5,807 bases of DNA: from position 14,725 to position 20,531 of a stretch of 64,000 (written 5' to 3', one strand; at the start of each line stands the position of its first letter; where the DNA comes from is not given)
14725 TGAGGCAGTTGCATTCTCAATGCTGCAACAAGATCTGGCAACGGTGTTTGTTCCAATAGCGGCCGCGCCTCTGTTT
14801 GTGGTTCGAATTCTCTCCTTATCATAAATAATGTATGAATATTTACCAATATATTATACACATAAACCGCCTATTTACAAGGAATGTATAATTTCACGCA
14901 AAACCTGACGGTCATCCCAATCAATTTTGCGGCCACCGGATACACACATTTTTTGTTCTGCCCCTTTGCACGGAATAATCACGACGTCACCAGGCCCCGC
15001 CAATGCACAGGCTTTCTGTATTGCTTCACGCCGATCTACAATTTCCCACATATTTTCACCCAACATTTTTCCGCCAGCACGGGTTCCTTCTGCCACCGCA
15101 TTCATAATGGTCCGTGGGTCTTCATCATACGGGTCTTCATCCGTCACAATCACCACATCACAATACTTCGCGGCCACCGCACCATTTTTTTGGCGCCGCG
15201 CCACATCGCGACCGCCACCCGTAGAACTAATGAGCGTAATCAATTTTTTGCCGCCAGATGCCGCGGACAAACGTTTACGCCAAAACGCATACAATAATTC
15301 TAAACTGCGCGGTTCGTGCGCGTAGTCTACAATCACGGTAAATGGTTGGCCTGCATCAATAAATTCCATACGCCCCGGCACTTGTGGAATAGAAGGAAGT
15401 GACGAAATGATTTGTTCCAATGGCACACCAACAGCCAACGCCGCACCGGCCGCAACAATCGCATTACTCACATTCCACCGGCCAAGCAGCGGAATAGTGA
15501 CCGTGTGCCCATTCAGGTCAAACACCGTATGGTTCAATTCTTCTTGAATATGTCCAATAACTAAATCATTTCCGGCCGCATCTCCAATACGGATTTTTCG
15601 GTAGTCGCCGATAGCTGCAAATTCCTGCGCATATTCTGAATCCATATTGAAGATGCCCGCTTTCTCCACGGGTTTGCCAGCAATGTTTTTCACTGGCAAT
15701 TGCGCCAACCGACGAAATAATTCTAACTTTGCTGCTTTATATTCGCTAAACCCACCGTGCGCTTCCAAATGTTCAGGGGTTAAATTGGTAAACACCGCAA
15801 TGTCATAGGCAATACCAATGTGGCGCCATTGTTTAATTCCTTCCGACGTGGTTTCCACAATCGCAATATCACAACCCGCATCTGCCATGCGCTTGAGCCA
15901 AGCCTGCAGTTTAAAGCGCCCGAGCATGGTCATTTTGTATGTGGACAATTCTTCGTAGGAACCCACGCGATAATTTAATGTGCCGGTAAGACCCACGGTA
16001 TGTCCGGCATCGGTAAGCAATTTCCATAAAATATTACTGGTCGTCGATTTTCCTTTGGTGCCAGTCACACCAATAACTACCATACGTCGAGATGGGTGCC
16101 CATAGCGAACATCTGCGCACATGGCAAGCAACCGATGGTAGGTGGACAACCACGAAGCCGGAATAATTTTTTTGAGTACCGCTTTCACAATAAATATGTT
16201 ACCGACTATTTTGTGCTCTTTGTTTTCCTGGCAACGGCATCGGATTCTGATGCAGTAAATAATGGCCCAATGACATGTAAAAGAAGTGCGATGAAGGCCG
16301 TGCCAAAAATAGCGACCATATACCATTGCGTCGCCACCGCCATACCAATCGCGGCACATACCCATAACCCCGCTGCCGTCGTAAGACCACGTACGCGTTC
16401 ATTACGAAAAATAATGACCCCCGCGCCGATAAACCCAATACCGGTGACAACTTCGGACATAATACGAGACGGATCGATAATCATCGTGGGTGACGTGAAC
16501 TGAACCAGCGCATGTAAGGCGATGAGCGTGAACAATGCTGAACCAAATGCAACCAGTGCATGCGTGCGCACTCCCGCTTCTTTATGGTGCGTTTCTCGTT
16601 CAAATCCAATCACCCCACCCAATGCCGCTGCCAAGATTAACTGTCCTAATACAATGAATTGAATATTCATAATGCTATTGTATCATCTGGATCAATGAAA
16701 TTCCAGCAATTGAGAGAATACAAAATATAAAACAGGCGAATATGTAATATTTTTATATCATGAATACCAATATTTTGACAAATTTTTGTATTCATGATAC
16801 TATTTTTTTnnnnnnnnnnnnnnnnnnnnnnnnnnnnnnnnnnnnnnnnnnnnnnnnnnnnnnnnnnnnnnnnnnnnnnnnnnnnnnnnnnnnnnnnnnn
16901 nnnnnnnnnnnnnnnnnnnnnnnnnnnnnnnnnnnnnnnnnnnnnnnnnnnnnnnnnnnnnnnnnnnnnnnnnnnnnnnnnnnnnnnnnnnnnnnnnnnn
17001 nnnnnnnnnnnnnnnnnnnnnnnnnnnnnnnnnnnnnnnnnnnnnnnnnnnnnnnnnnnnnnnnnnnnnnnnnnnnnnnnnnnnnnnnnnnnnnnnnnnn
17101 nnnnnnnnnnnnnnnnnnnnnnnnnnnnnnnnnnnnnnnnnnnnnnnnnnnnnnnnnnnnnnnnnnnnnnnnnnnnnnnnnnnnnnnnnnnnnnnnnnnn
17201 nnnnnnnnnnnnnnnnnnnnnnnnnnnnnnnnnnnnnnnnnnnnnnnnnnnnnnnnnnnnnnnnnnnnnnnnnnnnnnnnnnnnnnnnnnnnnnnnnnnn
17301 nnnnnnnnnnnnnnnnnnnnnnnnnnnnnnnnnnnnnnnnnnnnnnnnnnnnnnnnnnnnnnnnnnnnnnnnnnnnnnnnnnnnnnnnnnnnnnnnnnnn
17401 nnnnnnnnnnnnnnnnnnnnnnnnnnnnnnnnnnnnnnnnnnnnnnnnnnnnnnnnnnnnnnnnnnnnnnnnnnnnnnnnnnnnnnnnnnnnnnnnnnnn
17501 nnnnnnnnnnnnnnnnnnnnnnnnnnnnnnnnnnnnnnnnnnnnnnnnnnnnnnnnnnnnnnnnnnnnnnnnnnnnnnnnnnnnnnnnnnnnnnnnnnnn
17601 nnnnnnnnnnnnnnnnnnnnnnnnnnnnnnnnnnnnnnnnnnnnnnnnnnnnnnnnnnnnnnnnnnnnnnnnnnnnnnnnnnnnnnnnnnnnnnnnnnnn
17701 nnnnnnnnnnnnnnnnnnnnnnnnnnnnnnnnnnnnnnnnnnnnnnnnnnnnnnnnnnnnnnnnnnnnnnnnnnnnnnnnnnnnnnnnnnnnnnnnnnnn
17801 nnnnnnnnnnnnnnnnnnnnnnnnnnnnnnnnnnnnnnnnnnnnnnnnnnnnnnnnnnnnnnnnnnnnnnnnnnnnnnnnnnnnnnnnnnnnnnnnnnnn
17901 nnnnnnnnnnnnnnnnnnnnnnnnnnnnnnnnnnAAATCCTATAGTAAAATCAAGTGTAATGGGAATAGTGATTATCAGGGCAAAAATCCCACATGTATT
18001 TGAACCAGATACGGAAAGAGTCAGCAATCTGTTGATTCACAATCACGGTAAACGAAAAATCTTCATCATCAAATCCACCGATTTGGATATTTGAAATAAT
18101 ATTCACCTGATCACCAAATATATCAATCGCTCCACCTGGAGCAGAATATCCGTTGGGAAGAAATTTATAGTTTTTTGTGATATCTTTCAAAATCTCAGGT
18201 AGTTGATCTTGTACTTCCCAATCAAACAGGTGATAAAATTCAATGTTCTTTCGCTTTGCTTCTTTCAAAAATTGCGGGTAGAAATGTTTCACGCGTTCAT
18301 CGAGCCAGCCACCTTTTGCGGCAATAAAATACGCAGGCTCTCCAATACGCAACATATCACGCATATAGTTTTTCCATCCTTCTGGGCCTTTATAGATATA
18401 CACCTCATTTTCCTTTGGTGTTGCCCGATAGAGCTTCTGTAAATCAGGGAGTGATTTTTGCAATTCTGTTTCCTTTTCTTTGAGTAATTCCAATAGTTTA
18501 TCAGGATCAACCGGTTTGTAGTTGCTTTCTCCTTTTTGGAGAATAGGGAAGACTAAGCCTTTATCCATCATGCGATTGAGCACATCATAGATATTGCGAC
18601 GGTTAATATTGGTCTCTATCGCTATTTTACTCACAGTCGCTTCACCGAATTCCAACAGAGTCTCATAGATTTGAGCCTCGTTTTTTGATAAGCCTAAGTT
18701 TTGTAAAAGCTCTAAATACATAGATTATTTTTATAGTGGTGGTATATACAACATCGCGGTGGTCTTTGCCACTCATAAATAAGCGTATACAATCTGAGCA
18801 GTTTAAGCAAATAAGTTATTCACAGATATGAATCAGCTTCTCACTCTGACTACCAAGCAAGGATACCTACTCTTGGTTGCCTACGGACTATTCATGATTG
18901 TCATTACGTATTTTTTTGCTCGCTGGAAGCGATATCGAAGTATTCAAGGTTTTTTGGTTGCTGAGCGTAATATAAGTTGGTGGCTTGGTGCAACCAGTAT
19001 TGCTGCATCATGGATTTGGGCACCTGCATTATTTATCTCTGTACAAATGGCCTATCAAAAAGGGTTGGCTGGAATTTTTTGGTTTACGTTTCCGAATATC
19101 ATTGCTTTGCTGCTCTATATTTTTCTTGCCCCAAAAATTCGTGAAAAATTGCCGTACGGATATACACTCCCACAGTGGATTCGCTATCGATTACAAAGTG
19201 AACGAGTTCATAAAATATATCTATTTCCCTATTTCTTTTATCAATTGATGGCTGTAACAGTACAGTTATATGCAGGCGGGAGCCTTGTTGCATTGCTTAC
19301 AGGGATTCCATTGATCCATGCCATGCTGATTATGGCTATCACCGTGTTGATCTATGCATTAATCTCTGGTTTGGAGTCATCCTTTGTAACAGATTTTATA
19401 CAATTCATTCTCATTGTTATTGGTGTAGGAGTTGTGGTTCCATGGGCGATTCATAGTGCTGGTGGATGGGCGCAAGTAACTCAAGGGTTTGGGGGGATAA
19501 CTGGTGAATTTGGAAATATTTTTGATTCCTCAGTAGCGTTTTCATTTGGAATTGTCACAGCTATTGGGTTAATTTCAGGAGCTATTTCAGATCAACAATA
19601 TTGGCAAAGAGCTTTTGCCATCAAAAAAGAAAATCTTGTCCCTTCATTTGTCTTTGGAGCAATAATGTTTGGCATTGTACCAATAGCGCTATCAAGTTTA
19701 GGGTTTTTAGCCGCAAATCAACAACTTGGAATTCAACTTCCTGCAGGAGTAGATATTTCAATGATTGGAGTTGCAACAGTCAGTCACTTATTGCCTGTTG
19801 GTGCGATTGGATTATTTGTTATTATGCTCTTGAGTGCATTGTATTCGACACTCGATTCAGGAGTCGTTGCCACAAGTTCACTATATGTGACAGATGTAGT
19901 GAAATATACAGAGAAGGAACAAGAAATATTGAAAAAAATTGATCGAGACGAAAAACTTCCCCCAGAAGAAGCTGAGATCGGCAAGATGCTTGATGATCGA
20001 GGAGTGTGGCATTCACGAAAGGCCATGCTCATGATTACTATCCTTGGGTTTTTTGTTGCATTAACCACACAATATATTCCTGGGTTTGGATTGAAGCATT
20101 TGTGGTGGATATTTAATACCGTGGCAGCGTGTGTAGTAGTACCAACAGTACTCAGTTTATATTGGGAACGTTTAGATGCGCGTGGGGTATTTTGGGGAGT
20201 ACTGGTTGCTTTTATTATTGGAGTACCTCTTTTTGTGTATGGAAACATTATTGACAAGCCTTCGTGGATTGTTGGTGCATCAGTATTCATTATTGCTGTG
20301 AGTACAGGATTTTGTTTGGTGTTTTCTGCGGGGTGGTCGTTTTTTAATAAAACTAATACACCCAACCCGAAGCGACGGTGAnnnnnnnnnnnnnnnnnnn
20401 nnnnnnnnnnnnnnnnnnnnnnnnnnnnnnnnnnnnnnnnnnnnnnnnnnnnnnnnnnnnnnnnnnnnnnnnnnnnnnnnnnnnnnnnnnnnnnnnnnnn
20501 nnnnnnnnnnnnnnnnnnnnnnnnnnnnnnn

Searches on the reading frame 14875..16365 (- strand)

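Call 46: search_protein_families(library=pfam, proteins=[window:14875-16365:-], max_evalue=0.00001)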
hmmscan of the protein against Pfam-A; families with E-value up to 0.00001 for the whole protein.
window:14875-16365:- (496 aa): 2 families
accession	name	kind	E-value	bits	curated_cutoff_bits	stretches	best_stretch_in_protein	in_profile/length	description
PF08245.18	Mur_ligase_M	-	2.4e-34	119.5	24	1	100-309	1-200/200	Mur ligase middle domain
PF02875.26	Mur_ligase_C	-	6e-22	79.3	28.4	1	331-464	1-123/127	Mur ligase, glutamate ligase domain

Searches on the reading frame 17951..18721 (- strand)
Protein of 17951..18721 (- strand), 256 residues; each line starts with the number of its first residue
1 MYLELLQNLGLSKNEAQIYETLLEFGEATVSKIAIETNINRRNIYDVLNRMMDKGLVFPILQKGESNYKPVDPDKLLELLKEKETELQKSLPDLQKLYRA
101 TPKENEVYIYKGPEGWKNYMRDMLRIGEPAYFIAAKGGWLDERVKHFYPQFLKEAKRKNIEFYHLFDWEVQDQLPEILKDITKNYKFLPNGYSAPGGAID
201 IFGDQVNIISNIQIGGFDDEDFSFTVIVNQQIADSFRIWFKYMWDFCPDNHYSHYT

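Call 19: search_protein_families(library=pfam, proteins=[window:17951-18721:-], max_evalue=0.001)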
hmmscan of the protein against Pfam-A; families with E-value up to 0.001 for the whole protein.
window:17951-18721:- (256 aa): 1 family
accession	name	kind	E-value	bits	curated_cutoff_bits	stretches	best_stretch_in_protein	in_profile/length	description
PF01978.25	TrmB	-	1.5e-18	66.8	25.6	1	6-73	1-67/68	Sugar-specific transcriptional regulator TrmB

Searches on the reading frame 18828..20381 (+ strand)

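Call 19: search_protein_families(library=pfam, proteins=[window:18828-20381:+], max_evalue=0.001)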
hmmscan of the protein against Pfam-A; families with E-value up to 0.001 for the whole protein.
window:18828-20381:+ (517 aa): 1 family
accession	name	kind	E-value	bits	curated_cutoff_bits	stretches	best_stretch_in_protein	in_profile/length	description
PF00474.23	SSF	-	5.8e-34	118.1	22.8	2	42-365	1-332/406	Sodium:solute symporter family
